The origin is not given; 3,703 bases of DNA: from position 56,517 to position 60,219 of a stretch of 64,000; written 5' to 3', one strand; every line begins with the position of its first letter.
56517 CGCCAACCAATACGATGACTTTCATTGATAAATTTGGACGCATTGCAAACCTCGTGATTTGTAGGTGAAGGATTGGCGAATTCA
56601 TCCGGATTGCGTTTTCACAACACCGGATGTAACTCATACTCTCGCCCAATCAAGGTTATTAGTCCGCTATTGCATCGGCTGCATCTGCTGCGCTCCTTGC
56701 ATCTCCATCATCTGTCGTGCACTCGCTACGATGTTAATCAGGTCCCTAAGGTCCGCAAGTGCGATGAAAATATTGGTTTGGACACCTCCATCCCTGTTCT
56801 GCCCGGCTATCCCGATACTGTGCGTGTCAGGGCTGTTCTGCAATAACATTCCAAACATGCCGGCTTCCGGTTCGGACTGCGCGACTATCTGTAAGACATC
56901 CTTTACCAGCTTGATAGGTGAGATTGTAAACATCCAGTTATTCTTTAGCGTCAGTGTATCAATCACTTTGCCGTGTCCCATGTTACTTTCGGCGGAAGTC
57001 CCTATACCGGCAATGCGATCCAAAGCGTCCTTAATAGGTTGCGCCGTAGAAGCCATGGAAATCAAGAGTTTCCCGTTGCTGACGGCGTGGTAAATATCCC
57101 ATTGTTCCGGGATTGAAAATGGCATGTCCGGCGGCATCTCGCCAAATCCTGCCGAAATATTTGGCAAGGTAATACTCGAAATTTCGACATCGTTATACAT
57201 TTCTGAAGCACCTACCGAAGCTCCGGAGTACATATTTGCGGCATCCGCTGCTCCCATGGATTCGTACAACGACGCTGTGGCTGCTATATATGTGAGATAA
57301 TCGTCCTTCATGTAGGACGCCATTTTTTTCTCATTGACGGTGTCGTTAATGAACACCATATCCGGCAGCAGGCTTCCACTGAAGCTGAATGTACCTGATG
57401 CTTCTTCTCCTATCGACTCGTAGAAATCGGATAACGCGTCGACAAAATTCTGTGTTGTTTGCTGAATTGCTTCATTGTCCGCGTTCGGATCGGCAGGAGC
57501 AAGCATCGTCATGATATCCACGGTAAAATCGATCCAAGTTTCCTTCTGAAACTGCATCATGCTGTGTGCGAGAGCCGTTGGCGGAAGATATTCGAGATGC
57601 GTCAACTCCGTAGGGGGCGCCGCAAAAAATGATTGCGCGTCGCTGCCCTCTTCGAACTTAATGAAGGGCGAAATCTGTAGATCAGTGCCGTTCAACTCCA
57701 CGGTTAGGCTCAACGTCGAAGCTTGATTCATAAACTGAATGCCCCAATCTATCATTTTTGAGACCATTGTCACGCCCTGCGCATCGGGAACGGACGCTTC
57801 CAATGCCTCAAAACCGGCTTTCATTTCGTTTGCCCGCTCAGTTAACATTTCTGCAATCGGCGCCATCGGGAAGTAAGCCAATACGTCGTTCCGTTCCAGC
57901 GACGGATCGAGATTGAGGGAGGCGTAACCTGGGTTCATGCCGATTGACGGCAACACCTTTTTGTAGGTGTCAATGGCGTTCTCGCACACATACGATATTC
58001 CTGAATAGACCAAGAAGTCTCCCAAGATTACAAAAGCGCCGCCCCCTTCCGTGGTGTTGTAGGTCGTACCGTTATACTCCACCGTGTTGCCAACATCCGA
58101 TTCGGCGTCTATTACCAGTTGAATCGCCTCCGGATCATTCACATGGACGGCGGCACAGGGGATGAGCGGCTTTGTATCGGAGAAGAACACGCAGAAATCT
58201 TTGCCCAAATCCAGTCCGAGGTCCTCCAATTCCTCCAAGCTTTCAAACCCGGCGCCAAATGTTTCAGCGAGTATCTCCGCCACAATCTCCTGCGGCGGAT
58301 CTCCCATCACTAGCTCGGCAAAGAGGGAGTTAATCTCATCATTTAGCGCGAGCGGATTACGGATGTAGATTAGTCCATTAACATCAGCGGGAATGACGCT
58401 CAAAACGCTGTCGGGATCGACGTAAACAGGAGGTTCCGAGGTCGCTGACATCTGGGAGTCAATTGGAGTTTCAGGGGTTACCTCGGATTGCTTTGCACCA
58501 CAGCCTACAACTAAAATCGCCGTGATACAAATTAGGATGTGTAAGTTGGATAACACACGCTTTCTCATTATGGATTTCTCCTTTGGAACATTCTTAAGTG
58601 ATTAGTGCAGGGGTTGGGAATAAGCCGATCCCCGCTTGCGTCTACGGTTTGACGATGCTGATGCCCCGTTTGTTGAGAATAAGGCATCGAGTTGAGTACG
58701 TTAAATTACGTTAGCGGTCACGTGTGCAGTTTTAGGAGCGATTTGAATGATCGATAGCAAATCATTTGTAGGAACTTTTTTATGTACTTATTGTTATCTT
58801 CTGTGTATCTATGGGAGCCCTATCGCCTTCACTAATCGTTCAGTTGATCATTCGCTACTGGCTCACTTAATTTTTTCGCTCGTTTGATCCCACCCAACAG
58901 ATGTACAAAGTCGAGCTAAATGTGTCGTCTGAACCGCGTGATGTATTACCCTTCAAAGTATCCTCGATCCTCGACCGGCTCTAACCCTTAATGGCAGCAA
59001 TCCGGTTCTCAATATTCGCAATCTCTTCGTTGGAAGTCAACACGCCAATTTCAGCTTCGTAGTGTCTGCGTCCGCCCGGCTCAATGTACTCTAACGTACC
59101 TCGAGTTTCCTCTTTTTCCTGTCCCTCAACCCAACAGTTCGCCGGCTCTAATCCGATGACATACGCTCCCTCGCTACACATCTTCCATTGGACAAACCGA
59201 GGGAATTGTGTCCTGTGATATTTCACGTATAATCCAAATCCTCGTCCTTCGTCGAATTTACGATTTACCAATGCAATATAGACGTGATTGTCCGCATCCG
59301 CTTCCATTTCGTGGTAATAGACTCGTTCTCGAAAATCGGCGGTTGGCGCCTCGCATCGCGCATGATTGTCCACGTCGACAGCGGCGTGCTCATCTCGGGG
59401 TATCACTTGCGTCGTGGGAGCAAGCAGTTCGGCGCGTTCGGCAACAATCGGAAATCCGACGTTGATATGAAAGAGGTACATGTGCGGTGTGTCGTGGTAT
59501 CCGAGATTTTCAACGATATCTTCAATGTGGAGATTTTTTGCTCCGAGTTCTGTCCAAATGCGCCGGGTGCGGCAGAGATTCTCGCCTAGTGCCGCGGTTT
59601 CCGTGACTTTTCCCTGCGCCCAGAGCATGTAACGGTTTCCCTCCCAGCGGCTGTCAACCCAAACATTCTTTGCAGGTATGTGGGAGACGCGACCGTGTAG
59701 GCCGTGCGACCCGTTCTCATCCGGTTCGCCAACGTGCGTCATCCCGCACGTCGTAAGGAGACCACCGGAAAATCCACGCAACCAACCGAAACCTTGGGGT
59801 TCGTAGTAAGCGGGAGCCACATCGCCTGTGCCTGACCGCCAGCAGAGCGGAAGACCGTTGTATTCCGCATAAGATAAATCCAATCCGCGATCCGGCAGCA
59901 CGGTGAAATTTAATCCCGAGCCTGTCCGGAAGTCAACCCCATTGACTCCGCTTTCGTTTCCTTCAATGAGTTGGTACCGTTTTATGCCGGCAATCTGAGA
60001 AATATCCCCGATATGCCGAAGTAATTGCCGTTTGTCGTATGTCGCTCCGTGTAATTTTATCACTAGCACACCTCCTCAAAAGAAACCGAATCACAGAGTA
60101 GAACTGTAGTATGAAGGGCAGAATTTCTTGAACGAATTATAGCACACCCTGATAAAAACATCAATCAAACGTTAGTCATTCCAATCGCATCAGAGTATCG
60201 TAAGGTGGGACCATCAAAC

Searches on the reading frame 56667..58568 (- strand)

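Call 58: search_protein_families(library=pfam, proteins=[window:56667-58568:-], max_evalue=0.00001)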
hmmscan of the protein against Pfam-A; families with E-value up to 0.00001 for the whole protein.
window:56667-58568:- (633 aa): 1 family
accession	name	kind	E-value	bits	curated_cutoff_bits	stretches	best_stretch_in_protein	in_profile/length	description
PF11832.13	DUF3352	-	7.8e-06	25.2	26.8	0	162-417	155-388/536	Protein of unknown function (DUF3352)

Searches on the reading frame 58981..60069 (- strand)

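Call 58: search_protein_families(library=pfam, proteins=[window:58981-60069:-], max_evalue=0.00001)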
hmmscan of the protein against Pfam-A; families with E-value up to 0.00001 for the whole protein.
window:58981-60069:- (362 aa): 1 family
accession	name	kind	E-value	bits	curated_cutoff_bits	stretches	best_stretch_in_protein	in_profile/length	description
PF14486.12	DUF4432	-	1.7e-100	336.2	32.5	1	40-343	2-304/304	Domain of unknown function (DUF4432)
